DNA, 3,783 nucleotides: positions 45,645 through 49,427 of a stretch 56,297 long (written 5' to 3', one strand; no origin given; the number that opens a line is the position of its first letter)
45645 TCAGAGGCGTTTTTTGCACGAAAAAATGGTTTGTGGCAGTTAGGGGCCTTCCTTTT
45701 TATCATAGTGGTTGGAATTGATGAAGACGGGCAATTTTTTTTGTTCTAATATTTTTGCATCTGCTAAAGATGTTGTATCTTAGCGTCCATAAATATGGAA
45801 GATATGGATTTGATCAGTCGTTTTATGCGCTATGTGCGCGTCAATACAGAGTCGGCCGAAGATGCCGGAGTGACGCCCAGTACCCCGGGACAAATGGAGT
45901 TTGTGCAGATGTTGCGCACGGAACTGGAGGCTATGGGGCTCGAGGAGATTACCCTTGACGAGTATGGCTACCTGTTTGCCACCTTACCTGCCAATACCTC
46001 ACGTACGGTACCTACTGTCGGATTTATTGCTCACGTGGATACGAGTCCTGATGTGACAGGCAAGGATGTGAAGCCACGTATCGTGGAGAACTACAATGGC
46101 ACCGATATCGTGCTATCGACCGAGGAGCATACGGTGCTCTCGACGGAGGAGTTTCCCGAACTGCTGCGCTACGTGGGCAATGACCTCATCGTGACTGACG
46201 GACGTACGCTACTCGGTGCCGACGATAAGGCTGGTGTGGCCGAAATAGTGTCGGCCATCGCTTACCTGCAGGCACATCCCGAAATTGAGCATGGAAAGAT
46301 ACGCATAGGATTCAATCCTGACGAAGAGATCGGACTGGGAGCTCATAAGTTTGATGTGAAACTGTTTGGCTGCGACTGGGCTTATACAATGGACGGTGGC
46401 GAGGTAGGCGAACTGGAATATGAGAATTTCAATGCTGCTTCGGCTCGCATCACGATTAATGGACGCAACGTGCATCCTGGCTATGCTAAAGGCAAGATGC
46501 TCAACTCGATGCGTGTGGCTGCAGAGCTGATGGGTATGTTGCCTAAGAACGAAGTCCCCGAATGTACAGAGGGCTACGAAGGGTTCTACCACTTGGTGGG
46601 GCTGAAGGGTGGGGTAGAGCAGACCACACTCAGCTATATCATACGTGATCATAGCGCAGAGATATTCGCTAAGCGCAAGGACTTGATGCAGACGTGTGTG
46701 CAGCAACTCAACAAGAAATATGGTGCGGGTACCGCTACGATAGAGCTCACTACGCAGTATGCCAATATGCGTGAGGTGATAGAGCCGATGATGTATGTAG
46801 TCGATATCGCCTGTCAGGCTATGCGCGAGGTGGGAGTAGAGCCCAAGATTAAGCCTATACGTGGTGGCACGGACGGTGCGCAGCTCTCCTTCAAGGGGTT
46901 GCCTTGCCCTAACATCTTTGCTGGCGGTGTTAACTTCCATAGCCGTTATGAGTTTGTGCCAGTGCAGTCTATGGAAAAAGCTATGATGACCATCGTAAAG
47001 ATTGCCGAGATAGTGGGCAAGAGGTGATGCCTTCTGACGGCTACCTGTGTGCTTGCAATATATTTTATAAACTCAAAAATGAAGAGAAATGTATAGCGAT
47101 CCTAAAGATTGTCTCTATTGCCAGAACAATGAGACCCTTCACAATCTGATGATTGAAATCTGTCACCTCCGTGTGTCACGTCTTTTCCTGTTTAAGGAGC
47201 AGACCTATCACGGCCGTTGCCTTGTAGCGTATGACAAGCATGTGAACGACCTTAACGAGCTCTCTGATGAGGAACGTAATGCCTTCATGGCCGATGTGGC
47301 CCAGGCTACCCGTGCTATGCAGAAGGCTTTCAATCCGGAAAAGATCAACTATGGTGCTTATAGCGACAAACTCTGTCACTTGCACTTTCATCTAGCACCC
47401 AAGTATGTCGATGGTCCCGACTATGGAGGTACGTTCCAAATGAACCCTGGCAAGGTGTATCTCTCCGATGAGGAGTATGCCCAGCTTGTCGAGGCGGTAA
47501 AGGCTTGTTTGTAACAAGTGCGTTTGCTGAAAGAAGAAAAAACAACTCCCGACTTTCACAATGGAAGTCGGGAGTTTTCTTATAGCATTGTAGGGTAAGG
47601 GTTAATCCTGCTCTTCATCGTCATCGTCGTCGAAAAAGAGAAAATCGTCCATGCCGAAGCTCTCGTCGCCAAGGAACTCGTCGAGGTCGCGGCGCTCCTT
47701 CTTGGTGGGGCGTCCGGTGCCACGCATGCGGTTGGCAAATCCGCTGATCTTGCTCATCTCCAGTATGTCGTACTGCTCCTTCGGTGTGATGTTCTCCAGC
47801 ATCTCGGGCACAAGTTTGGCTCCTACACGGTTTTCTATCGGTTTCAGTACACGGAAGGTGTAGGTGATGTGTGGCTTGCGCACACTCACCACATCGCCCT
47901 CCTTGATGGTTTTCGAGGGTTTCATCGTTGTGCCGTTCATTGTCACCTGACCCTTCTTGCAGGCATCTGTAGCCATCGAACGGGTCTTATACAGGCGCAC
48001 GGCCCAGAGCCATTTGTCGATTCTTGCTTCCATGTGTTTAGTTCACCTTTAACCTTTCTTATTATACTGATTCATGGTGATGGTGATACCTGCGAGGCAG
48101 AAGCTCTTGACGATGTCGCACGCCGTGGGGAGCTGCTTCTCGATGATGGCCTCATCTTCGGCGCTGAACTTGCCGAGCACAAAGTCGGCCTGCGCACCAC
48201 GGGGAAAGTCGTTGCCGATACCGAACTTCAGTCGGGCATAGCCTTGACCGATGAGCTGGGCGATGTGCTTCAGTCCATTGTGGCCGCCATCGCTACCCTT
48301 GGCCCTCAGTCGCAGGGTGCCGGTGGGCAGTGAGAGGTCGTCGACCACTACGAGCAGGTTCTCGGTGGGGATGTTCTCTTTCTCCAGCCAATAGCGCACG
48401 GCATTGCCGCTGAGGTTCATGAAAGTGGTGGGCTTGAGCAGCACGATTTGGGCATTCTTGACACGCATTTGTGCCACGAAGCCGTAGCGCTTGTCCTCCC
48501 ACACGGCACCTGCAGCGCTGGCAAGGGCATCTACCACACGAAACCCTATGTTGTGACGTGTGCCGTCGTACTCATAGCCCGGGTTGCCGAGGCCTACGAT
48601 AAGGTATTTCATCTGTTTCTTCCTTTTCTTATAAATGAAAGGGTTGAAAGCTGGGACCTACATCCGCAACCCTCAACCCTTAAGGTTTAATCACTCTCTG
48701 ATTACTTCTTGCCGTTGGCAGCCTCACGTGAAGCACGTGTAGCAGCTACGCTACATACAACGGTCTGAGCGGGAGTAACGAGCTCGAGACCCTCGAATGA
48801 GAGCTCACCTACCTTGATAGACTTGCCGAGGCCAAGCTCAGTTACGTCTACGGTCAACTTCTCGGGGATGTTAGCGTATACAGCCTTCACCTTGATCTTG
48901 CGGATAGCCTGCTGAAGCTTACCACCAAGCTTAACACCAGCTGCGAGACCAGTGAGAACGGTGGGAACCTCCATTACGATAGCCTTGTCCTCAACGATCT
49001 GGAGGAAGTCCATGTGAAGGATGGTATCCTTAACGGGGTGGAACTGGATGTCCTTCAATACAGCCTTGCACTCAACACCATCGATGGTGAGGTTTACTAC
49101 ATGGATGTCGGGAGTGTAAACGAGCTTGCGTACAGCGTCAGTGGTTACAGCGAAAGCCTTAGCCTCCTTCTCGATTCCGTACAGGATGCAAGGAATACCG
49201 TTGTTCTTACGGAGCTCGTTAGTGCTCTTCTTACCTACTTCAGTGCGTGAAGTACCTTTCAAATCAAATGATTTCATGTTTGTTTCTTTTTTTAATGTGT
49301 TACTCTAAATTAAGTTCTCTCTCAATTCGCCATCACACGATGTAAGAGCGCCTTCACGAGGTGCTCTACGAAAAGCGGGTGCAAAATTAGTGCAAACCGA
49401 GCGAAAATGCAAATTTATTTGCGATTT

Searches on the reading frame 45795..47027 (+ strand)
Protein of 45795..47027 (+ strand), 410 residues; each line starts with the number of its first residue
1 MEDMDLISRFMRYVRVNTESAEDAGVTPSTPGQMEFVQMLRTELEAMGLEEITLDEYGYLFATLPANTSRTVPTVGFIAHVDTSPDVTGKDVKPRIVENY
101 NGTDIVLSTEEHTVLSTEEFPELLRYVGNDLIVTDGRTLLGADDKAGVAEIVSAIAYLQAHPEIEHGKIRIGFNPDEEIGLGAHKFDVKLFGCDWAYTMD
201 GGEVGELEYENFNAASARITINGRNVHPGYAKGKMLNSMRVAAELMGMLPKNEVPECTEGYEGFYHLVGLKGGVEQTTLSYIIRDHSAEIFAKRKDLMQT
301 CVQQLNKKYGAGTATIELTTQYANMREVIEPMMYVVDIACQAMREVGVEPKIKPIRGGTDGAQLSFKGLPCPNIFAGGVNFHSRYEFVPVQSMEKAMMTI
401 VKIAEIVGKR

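Call 6: search_protein_families(library=pfam, proteins=[window:45795-47027:+], max_evalue=0.01)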
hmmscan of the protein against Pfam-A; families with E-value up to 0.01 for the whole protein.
window:45795-47027:+ (410 aa): 3 families
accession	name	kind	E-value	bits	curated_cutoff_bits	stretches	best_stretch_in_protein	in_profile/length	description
PF07687.19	M20_dimer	-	6e-16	58.8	21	1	209-311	1-105/107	Peptidase dimerisation domain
PF01546.33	Peptidase_M20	-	8.1e-13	49.2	24.6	1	142-405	34-205/206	Peptidase family M20/M25/M40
PF05343.19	Peptidase_M42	-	0.0011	18.6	23.2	0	143-206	134-195/292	M42 glutamyl aminopeptidase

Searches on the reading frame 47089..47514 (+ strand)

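Call 6: search_protein_families(library=pfam, proteins=[window:47089-47514:+], max_evalue=0.01)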
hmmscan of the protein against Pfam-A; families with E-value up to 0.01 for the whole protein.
window:47089-47514:+ (141 aa): 2 families
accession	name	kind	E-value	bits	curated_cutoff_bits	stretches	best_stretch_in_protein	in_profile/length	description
PF01230.28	HIT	-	3.2e-07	31.3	21.5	1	31-106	16-96/98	HIT domain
PF04677.20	CwfJ_C_1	-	0.0059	16.9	21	1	4-104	10-108/122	Protein similar to CwfJ C-terminus 1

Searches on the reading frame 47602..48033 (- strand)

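Call 6: search_protein_families(library=pfam, proteins=[window:47602-48033:-], max_evalue=0.01)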
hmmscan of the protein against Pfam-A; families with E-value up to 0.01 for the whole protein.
window:47602-48033:- (143 aa): 1 family
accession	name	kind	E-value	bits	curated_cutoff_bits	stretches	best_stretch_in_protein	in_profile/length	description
PF01479.30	S4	-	3.2e-10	40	22.8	1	4-49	2-48/48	S4 domain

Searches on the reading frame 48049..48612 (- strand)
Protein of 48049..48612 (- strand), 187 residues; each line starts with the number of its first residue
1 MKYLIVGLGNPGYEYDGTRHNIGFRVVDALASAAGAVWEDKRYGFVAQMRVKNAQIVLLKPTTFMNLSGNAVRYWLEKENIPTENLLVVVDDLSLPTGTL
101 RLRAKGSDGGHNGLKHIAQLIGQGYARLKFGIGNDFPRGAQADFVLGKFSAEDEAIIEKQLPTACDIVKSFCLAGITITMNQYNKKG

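Call 6: search_protein_families(library=pfam, proteins=[window:48049-48612:-], max_evalue=0.01)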
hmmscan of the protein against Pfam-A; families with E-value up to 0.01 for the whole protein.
window:48049-48612:- (187 aa): 1 family
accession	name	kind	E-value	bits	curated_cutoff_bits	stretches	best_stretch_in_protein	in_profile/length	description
PF01195.25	Pept_tRNA_hydro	-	4.3e-61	206.4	27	1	4-184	1-183/183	Peptidyl-tRNA hydrolase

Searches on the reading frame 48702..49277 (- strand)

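Call 6: search_protein_families(library=pfam, proteins=[window:48702-49277:-], max_evalue=0.01)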
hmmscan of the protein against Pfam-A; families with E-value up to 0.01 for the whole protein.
window:48702-49277:- (191 aa): 2 families
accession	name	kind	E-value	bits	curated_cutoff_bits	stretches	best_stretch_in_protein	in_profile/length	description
PF01386.24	Ribosomal_L25p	-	3.4e-25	88.8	23.6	1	6-91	1-82/82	Ribosomal L25p family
PF14693.11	Ribosomal_TL5_C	-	4.4e-23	81.9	27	1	100-181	2-84/84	Ribosomal protein TL5, C-terminal domain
